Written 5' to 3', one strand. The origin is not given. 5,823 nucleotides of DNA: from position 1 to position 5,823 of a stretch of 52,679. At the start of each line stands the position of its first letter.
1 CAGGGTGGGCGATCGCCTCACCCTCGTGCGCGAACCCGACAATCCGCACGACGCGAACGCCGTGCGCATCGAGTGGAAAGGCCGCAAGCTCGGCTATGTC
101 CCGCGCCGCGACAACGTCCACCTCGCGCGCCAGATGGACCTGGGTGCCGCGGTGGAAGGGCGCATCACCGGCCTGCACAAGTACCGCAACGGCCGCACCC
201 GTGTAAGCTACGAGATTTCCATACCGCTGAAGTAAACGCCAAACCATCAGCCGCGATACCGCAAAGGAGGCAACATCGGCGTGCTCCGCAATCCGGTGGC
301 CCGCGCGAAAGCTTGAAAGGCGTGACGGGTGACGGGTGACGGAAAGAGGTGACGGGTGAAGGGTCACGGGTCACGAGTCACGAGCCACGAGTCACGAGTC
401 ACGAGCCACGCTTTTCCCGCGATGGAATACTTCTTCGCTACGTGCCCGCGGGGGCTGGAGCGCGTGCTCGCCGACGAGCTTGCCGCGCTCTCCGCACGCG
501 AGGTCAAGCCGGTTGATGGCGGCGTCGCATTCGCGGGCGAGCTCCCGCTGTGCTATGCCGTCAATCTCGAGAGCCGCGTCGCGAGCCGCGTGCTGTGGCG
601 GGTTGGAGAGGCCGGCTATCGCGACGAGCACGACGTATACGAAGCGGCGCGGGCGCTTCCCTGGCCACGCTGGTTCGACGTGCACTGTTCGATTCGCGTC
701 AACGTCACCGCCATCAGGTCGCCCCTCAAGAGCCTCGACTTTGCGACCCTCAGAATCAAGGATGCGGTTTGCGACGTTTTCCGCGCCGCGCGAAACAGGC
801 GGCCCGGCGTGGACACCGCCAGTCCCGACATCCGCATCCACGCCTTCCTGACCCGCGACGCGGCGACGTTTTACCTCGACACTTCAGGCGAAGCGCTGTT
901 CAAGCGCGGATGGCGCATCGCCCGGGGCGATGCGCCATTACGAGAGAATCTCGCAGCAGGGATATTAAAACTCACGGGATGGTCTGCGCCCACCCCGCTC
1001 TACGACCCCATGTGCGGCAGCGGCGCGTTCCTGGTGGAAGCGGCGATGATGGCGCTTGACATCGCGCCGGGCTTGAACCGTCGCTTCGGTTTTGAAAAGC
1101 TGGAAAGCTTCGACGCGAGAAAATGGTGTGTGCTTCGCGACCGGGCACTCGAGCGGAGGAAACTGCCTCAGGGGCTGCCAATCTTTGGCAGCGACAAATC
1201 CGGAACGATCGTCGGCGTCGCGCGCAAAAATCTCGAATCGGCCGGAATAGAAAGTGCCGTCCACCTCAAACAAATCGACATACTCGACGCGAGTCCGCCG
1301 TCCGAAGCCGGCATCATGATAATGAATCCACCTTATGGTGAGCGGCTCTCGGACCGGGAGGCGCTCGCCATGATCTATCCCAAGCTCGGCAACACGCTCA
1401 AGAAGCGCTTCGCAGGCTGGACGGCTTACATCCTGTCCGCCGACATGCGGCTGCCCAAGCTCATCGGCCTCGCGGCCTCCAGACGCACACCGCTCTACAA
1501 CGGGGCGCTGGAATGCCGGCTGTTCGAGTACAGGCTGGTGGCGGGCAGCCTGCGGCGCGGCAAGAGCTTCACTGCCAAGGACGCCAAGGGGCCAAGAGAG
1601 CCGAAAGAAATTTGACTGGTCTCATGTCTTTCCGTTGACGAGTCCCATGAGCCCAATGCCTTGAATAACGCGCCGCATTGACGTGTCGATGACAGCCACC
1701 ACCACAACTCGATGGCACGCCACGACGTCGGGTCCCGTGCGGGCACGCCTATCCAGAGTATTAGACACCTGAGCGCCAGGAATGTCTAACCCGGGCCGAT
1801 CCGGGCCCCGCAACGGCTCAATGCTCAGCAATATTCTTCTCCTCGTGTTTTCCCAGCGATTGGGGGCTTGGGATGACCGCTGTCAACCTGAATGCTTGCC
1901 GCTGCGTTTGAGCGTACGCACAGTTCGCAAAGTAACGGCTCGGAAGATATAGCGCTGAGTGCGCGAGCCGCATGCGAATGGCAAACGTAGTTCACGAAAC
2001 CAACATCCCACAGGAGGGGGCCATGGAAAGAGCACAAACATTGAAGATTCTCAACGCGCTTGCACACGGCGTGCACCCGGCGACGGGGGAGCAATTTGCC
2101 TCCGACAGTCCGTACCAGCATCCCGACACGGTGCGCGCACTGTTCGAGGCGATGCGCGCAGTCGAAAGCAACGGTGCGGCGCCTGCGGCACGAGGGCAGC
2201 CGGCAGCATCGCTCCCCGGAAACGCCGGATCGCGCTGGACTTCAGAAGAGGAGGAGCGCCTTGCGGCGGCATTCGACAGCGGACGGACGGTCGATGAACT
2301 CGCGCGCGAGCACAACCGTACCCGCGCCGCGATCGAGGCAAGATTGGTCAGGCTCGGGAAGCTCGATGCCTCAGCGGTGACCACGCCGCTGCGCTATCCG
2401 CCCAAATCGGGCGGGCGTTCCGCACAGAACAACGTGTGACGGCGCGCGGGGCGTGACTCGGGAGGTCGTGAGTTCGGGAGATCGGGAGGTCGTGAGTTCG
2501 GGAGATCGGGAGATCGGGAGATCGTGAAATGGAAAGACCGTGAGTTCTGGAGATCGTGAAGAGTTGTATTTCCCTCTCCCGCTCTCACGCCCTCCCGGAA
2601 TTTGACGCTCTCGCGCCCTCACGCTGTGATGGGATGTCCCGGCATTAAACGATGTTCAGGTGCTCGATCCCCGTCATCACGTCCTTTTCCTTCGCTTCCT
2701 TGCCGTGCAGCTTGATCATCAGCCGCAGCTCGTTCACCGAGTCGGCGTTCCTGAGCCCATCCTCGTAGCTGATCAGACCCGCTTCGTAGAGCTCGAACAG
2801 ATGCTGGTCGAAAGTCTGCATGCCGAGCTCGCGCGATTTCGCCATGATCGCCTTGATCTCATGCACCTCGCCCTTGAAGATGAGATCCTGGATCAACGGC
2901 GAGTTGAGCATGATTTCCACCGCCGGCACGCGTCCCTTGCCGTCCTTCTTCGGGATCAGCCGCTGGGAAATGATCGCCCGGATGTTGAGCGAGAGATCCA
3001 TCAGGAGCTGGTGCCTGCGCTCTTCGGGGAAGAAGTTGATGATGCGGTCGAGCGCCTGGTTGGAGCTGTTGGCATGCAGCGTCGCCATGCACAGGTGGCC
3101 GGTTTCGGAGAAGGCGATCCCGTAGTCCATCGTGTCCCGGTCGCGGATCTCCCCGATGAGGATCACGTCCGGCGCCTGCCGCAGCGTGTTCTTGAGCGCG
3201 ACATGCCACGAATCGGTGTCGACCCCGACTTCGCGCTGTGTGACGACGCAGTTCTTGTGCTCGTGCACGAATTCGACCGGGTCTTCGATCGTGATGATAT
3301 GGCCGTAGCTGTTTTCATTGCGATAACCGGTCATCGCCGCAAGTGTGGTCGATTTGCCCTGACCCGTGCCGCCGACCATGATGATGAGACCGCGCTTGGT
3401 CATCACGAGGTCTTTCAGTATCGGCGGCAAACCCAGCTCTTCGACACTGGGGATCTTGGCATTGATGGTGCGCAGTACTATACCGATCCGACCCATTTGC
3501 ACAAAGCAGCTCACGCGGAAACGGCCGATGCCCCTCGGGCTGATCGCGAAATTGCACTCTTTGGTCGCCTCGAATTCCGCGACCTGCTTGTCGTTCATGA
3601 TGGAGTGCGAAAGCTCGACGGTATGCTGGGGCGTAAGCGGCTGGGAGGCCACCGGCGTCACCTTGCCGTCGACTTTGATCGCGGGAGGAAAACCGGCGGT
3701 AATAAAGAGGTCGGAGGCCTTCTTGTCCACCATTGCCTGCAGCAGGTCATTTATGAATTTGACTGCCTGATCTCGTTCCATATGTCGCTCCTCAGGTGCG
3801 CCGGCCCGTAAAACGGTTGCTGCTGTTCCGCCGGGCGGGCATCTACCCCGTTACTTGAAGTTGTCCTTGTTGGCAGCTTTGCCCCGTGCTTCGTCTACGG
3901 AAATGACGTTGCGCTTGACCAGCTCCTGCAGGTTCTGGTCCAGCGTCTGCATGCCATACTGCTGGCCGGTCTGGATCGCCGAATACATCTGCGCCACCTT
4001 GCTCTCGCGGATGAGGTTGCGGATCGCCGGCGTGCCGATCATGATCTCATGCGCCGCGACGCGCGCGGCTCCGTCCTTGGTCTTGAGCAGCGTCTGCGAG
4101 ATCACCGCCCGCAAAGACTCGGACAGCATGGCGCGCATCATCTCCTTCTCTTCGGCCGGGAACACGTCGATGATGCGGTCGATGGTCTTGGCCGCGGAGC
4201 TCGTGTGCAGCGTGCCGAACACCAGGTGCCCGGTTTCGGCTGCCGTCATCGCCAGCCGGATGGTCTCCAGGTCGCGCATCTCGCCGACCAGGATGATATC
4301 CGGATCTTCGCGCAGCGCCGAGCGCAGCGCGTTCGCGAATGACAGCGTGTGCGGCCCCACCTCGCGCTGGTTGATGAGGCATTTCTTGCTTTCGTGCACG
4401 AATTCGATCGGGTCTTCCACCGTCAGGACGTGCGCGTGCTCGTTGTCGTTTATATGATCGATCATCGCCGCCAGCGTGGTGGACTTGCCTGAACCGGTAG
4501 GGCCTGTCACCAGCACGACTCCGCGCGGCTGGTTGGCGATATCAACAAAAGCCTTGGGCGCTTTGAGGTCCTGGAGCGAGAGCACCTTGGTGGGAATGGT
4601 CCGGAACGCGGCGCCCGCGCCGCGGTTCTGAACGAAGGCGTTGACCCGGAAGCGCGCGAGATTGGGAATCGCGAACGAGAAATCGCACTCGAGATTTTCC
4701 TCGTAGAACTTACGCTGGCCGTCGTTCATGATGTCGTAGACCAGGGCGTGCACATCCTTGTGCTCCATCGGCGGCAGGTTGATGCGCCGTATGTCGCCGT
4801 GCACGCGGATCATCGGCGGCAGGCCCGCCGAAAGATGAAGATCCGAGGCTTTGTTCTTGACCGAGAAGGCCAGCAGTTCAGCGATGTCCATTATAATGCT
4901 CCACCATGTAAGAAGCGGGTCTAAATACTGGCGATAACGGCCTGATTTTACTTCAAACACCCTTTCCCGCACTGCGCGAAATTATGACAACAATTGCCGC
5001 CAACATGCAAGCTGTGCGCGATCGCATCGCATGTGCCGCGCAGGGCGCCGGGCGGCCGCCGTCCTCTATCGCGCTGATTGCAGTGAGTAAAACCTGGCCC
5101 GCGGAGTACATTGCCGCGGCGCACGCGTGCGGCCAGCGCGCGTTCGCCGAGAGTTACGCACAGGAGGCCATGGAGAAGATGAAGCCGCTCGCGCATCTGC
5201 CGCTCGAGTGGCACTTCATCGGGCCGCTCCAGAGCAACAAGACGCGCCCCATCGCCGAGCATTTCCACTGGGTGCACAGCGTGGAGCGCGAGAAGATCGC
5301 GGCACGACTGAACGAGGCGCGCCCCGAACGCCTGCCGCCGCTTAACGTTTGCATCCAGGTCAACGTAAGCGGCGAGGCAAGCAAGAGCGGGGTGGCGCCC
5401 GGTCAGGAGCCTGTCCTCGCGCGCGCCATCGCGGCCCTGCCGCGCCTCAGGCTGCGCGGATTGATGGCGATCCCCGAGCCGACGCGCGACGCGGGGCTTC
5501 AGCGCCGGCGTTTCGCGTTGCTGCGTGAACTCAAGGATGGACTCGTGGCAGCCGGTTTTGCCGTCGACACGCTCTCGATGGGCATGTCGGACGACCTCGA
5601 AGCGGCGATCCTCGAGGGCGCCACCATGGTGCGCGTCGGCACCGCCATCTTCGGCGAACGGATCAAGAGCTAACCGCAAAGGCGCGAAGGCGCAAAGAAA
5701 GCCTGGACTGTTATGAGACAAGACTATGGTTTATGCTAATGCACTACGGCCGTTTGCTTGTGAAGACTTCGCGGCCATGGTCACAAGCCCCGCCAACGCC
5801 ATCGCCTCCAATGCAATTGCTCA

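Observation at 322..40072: Locus-specific tandem heptad/octad arrays arranged as complementary arms fill at least ten intergenic gaps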

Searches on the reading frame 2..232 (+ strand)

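Call 53: search_protein_families(library=pfam, proteins=[window:2-232:+])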
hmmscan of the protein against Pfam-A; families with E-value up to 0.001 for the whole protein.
window:2-232:+ (77 aa): 1 family
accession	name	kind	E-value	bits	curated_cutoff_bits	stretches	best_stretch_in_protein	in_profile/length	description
PF08797.16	HIRAN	-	5.2e-16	58.7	24.7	1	2-76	22-95/96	HIRAN domain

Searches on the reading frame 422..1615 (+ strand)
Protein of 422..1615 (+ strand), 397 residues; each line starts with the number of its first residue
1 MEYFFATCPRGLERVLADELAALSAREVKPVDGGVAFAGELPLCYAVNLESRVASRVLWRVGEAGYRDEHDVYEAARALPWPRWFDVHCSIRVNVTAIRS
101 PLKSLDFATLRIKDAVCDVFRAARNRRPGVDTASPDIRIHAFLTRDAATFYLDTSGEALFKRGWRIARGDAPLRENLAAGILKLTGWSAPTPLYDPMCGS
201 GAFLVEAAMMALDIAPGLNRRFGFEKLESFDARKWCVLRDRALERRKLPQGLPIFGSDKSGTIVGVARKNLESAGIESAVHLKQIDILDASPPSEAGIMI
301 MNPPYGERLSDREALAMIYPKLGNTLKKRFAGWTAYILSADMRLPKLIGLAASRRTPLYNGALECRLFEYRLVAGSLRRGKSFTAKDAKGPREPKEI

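Call 9: search_protein_families(library=pfam, proteins=[window:422-1615:+])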
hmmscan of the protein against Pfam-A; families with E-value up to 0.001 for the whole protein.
window:422-1615:+ (397 aa): 3 families
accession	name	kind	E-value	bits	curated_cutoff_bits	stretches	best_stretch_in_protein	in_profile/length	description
PF01170.24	UPF0020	-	5.5e-51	173.5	22.3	1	162-367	1-195/197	RMKL-like, methyltransferase domain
PF02926.22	THUMP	-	5.4e-21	75.2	20.6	1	66-153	1-84/84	THUMP domain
PF22020.1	RlmL_1st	-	3.3e-19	69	27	1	4-58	2-55/55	RlmL ferredoxin-like domain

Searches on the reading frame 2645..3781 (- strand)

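Call 9: search_protein_families(library=pfam, proteins=[window:2645-3781:-])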
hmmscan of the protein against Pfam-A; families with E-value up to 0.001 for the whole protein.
window:2645-3781:- (378 aa): 1 family
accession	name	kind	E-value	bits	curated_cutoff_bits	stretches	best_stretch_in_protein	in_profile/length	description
PF00437.27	T2SSE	-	1.5e-43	149.3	24.9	1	6-285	8-287/370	Type II/IV secretion system protein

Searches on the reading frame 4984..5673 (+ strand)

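Call 9: search_protein_families(library=pfam, proteins=[window:4984-5673:+])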
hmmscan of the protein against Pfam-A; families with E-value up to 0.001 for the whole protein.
window:4984-5673:+ (229 aa): 1 family
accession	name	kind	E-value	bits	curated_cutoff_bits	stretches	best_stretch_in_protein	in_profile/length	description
PF01168.26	Ala_racemase_N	-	1.9e-22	80.5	24.1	1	7-225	2-218/220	Alanine racemase, N-terminal domain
